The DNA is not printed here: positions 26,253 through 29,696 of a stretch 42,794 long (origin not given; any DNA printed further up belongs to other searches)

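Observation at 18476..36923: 18.4-kb, 14-gene single-strand supercluster joining two RND pumps, a four-module ABC-2 exporter and three outer-membrane barrels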

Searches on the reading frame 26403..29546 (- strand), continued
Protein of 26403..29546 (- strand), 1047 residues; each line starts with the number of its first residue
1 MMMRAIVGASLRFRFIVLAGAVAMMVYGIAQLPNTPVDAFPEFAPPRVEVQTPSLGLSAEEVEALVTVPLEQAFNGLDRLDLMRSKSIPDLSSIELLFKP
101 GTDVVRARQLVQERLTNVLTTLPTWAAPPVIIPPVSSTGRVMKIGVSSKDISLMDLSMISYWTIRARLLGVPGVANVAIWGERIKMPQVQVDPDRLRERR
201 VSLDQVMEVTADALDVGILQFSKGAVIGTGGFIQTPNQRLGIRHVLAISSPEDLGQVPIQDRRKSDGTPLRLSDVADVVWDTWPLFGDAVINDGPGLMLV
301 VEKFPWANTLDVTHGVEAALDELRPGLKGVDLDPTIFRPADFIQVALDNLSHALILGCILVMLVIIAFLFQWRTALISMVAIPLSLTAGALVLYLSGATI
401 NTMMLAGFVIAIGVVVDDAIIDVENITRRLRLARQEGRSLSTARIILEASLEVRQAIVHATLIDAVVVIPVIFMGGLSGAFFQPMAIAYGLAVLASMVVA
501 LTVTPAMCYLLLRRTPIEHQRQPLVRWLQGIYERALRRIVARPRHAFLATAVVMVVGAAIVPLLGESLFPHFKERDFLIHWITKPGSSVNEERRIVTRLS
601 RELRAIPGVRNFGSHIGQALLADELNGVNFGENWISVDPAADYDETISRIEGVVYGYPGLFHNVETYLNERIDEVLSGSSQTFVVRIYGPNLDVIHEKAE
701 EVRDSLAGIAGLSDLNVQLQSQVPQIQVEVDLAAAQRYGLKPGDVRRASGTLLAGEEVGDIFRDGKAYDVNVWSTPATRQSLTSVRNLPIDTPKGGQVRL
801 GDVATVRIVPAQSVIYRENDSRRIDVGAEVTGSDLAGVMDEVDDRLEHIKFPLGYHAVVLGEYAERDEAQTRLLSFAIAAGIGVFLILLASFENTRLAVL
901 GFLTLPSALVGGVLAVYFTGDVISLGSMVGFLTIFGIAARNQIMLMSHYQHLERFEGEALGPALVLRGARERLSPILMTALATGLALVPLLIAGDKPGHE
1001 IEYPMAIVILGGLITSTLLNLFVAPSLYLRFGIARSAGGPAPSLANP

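Call 85: search_dna_similar(query=window:26403-29546:-, collection=plasmids, mode=protein, max_evalue=1e-100, max_rows=40)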
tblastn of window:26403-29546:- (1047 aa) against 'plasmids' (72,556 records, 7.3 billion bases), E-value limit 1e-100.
Records with a match: 384; places in all: 467; records where one place covers at least 80% of the query: 383.
Best place of each record, by identity: <60% 384.
By first word of the organism name: Ralstonia 121; Acinetobacter 27; Hymenobacter 20; Cupriavidus 18; Acetobacter 17; Pseudomonas 15; Legionella 12; Burkholderia 10; Pseudoalteromonas 8; Nostoc 7; and 71 more.
By predicted mobility (MOB-suite, as given by PLSDB): mobilizable 165; non-mobilizable 150; conjugative 69.
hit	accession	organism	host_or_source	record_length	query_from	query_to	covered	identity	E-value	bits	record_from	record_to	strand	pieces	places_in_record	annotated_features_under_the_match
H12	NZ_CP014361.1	Methylomonas sp. DH-1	cell culture,waste sludge of a brewery ...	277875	2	1032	98%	55.1%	0e+0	1028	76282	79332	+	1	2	efflux RND transporter permease subunit | membrane fusion protein MtrC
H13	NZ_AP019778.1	Methylomonas koyamae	-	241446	2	1032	98%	54.9%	0e+0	1035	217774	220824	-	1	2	efflux RND transporter permease subunit | membrane fusion protein MtrC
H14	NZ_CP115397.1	Hymenobacter yonginensis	whole organism,freshwater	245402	3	1043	99%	51.7%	0e+0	985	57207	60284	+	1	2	efflux RND transporter permease subunit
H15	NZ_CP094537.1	Hymenobacter monticola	Single cell,a pond on the Huanglong ...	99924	2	1043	100%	51.1%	0e+0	974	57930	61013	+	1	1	efflux RND transporter permease subunit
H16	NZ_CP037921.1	Hymenobacter radiodurans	single cell,soil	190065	2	1037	99%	51.3%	0e+0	964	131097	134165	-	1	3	efflux RND transporter permease subunit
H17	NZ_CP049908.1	Hymenobacter sp. HDW8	single bacterial strain,Siniperca ...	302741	2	1037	99%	51.3%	0e+0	964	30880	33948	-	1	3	efflux RND transporter permease subunit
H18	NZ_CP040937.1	Hymenobacter sp. DG01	cell culture,water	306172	3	1047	100%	50.9%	0e+0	958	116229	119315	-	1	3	efflux RND transporter permease subunit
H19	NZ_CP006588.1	Hymenobacter sp. APR13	silkworm feces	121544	3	1047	100%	50.9%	0e+0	958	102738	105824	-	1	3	efflux RND transporter permease subunit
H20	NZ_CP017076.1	Novosphingobium resinovorum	single cell,soil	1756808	28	1032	96%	52.3%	0e+0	966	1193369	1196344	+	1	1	none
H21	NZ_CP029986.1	Sphingomonas sp. FARSPH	cell culture,Sf9 cell culture media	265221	34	1042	96%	51.5%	0e+0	905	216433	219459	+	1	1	efflux RND transporter permease subunit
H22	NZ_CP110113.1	Sphingomonas sp. R1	Solanum lycopersicum,Tomato (Solanum ...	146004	34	1036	96%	51.5%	0e+0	887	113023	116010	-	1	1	efflux RND transporter permease subunit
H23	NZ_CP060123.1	Sphingobium yanoikuyae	Cell culture,soil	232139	34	1036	96%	51.4%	0e+0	894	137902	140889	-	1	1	efflux RND transporter permease subunit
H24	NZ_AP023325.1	Sphingomonas paucimobilis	cell culture,human cell culture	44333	34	1011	93%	51.0%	0e+0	903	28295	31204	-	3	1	none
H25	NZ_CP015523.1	Sphingomonas sp. NIC1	tobacco,whole organism,leaves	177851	75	1036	92%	48.9%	0e+0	806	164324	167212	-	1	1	none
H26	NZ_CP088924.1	Rhodanobacter thiooxydans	soil,well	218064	2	1032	98%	41.4%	0e+0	665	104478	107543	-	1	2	efflux RND transporter permease subunit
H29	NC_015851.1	Acidithiobacillus caldus SM-1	-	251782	2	1032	98%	40.8%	0e+0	638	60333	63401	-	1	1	efflux RND transporter permease subunit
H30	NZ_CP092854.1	Burkholderia contaminans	water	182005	2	1032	98%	40.6%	0e+0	667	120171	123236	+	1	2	efflux RND transporter permease subunit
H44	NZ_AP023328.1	Acetobacter aceti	-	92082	5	1032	98%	38.5%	0e+0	609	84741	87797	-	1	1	efflux RND transporter permease subunit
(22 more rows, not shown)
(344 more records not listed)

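Call 86: get_annotated_region(hit=H12, flank=10000)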
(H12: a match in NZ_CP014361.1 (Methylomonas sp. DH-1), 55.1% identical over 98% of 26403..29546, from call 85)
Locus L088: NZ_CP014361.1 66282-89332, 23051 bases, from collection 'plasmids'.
description: Methylomonas sp. DH-1 plasmid unnamed, complete sequence
organism: Methylomonas sp. DH-1 (NCBI taxid 1727196)
taxonomy: Bacteria; Pseudomonadota; Gammaproteobacteria; Methylococcales; Methylococcaceae; Methylomonas; Methylomonas sp. DH-1
host: -; source: cell culture,waste sludge of a brewery plant; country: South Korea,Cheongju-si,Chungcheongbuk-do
typing (MOB-suite, as given by PLSDB): mobilizable; relaxase MOBH
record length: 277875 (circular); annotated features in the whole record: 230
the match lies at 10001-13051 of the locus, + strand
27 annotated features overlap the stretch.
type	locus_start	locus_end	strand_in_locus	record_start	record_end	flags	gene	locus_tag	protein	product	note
CDS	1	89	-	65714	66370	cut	-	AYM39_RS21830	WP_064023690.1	DUF1614 domain-containing protein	-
CDS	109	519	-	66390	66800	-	-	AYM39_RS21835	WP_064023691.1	alkaline phosphatase family protein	-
CDS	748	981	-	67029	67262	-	-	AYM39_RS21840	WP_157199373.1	hypothetical protein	-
CDS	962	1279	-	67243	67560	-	-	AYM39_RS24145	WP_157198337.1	hypothetical protein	-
CDS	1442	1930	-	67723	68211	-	-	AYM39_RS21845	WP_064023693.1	putative toxin-antitoxin system toxin component, PIN family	-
CDS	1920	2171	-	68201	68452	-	-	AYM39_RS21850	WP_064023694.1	type II toxin-antitoxin system Phd/YefM family antitoxin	-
CDS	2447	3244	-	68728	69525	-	-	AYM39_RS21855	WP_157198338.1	hypothetical protein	-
CDS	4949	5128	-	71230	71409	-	-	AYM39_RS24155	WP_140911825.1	hypothetical protein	-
CDS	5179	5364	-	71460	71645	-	-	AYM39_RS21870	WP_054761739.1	hypothetical protein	-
CDS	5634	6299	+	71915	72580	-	-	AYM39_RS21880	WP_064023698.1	response regulator transcription factor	GO:0000160 - phosphorelay signal transduction system [Evidence IEA]; GO:0006355 - regulation of DNA-templated ...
CDS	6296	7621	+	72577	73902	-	-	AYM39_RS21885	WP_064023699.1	ATP-binding protein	-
CDS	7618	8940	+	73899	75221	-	-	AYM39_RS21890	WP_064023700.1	TolC family protein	GO:0055085 - transmembrane transport [Evidence IEA]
CDS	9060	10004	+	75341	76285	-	-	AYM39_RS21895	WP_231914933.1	membrane fusion protein MtrC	-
CDS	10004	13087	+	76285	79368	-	-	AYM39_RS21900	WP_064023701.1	efflux RND transporter permease subunit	GO:0055085 - transmembrane transport [Evidence IEA]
CDS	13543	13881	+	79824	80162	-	-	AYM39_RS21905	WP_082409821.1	ribbon-helix-helix protein, CopG family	GO:0006355 - regulation of DNA-templated transcription [Evidence IEA]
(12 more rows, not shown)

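Call 87: get_annotated_region(hit=H26, flank=8000)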
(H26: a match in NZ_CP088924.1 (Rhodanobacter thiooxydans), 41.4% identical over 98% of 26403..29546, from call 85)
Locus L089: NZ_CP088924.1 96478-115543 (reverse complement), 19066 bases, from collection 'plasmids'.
description: Rhodanobacter thiooxydans strain FW510-R12 plasmid unnamed, complete sequence
organism: Rhodanobacter thiooxydans (NCBI taxid 416169)
taxonomy: Bacteria; Pseudomonadota; Gammaproteobacteria; Lysobacterales; Rhodanobacteraceae; Rhodanobacter; Rhodanobacter thiooxydans
host: -; source: soil,well; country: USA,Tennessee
typing (MOB-suite, as given by PLSDB): non-mobilizable
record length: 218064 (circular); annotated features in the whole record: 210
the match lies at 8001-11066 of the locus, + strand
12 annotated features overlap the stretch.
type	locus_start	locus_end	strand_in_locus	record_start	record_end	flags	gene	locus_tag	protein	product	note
CDS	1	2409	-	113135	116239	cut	-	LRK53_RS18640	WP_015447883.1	Tn3 family transposase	-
CDS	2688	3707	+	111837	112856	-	-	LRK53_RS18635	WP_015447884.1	glycosyltransferase family 2 protein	-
CDS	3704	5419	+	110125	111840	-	-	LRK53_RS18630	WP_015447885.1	glycosyltransferase family 39 protein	-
CDS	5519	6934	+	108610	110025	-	-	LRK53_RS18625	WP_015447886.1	TolC family protein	GO:0055085 - transmembrane transport [Evidence IEA]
CDS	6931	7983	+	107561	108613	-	-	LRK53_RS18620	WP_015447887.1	multidrug transporter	-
CDS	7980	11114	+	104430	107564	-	-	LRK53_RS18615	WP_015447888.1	efflux RND transporter permease subunit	GO:0055085 - transmembrane transport [Evidence IEA]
CDS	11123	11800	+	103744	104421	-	-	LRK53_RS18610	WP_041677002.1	response regulator transcription factor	GO:0000160 - phosphorelay signal transduction system [Evidence IEA]; GO:0006355 - regulation of DNA-templated ...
CDS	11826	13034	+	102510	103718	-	-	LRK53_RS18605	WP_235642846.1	HAMP domain-containing sensor histidine kinase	GO:0007165 - signal transduction [Evidence IEA]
CDS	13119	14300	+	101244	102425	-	-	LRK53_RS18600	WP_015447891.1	MFS transporter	-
CDS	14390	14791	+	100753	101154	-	-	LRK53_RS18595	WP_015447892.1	GtrA family protein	GO:0000271 - polysaccharide biosynthetic process [Evidence IEA]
CDS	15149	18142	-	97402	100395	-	-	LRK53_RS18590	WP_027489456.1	Tn3 family transposase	-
CDS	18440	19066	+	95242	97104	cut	-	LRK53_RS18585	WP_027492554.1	FTR1 family protein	GO:0034755 - iron ion transmembrane transport [Evidence IEA]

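Call 90: get_annotated_region(hit=H30, flank=7000)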
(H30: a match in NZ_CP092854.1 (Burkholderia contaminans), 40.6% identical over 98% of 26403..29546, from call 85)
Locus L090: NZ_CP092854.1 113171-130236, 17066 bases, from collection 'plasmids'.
description: Burkholderia contaminans strain B17-01563-1 plasmid pB1701, complete sequence
organism: Burkholderia contaminans (NCBI taxid 488447)
taxonomy: Bacteria; Pseudomonadota; Betaproteobacteria; Burkholderiales; Burkholderiaceae; Burkholderia; Burkholderia contaminans
host: -; source: water; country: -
typing (MOB-suite, as given by PLSDB): non-mobilizable
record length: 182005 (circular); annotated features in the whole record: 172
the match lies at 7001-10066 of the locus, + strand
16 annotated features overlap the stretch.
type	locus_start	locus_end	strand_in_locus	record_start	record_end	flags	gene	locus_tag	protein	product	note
CDS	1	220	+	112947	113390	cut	-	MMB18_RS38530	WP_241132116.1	hypothetical protein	-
CDS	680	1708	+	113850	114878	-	pstS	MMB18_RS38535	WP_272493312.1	phosphate ABC transporter substrate-binding protein PstS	GO:0035435 - phosphate ion transmembrane transport [Evidence IEA]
CDS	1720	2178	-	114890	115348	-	-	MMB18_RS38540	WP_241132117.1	hypothetical protein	-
CDS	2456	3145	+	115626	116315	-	-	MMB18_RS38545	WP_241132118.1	response regulator transcription factor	GO:0000160 - phosphorelay signal transduction system [Evidence IEA]; GO:0006355 - regulation of DNA-templated ...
CDS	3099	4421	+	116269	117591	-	-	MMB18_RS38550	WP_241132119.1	HAMP domain-containing sensor histidine kinase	GO:0007165 - signal transduction [Evidence IEA]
CDS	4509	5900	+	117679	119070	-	-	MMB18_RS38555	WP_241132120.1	TolC family protein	GO:0055085 - transmembrane transport [Evidence IEA]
CDS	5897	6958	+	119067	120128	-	-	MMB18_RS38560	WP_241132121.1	metal transporter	-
CDS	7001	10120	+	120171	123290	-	-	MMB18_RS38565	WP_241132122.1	efflux RND transporter permease subunit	GO:0055085 - transmembrane transport [Evidence IEA]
CDS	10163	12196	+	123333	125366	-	-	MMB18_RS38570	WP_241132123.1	bifunctional DedA family/phosphatase PAP2 family protein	-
CDS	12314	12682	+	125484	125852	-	-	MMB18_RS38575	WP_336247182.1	surface-adhesin E family protein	-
CDS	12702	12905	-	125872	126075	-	-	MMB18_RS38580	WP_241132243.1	hypothetical protein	-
CDS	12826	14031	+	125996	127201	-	-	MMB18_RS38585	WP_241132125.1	MFS transporter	-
CDS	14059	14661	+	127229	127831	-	-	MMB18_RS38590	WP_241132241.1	phosphatase PAP2 family protein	-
CDS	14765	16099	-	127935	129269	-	-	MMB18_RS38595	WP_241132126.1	ATP-binding protein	-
CDS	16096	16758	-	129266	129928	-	-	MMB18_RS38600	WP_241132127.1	response regulator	GO:0000160 - phosphorelay signal transduction system [Evidence IEA]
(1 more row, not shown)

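Call 91: get_annotated_region(hit=H29, flank=7000)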
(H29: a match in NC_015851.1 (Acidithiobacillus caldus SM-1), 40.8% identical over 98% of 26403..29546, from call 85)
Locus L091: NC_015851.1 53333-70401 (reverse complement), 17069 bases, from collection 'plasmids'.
description: Acidithiobacillus caldus SM-1 megaplasmid, complete sequence
organism: Acidithiobacillus caldus SM-1 (NCBI taxid 990288)
taxonomy: Bacteria; Pseudomonadota; Acidithiobacillia; Acidithiobacillales; Acidithiobacillaceae; Acidithiobacillus; Acidithiobacillus caldus; Acidithiobacillus caldus SM-1
host: -; source: -; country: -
typing (MOB-suite, as given by PLSDB): non-mobilizable
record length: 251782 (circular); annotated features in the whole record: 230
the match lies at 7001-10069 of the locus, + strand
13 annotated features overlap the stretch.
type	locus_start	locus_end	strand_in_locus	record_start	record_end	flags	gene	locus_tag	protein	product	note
CDS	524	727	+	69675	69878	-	-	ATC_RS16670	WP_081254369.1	hypothetical protein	-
CDS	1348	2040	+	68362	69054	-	-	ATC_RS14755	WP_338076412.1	alpha/beta fold hydrolase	-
CDS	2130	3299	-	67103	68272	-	-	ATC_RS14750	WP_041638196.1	aminotransferase class I/II-fold pyridoxal phosphate-dependent enzyme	-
CDS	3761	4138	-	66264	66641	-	-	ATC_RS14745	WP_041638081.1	metalloregulator ArsR/SmtB family transcription factor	GO:0006355 - regulation of DNA-templated transcription [Evidence IEA]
CDS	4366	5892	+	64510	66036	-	-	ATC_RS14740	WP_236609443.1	TolC family protein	GO:0055085 - transmembrane transport [Evidence IEA]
CDS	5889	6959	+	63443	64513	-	-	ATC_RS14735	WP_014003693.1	efflux RND transporter periplasmic adaptor subunit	-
CDS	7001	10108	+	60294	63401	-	-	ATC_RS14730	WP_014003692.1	efflux RND transporter permease subunit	GO:0055085 - transmembrane transport [Evidence IEA]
CDS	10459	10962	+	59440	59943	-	-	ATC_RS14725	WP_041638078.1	winged helix-turn-helix domain-containing protein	-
CDS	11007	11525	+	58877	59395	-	-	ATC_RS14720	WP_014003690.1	IS630 family transposase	-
CDS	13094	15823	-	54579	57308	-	-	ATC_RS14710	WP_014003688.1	EAL domain-containing protein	-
CDS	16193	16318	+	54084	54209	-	-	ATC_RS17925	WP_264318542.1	hypothetical protein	-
CDS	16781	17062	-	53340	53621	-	-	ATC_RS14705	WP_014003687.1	hypothetical protein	-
CDS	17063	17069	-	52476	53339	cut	-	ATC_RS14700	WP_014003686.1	hypothetical protein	-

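Call 92: get_annotated_region(hit=H44, flank=7000)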
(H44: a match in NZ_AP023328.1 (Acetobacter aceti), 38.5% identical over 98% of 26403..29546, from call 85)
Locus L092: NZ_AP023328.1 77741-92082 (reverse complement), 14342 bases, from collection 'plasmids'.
description: Acetobacter aceti strain JCM20276 plasmid pAAJCM20276_2, complete sequence
organism: Acetobacter aceti (NCBI taxid 435)
taxonomy: Bacteria; Pseudomonadota; Alphaproteobacteria; Rhodospirillales; Acetobacteraceae; Acetobacter; Acetobacter aceti
host: -; source: -; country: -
typing (MOB-suite, as given by PLSDB): conjugative; replicon rep_cluster_1336; relaxase MOBF,MOBP; mating-pair formation MPF_T
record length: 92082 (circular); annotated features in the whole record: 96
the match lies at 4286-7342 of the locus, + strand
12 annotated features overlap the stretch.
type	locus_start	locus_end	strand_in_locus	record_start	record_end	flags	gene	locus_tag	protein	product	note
CDS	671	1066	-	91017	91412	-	-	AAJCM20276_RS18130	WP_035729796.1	MerR family DNA-binding protein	-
CDS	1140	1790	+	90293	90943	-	-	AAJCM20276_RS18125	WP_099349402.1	cation transporter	GO:0006812 - monoatomic cation transport [Evidence IEA]; GO:0055085 - transmembrane transport [Evidence IEA]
CDS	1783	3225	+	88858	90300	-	-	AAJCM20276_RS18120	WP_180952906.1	TolC family protein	GO:0055085 - transmembrane transport [Evidence IEA]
CDS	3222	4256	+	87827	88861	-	-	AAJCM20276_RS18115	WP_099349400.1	efflux RND transporter periplasmic adaptor subunit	-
CDS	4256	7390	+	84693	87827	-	-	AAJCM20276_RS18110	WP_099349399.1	efflux RND transporter permease subunit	GO:0055085 - transmembrane transport [Evidence IEA]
CDS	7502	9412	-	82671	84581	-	-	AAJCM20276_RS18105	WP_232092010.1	AAA family ATPase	-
CDS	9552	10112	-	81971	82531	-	-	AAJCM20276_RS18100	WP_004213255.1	recombinase family protein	GO:0006310 - DNA recombination [Evidence IEA]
CDS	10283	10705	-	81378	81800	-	-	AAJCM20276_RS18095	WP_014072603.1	helix-turn-helix domain-containing protein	-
CDS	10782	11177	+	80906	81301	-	-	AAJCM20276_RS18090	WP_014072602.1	mercuric transporter MerT family protein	-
CDS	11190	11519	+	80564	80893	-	-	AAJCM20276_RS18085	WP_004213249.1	heavy metal-associated domain-containing protein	-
CDS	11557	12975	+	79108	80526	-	merA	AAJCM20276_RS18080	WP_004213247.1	mercury(II) reductase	-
CDS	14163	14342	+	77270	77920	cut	-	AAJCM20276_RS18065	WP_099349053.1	cation transporter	GO:0006812 - monoatomic cation transport [Evidence IEA]; GO:0055085 - transmembrane transport [Evidence IEA]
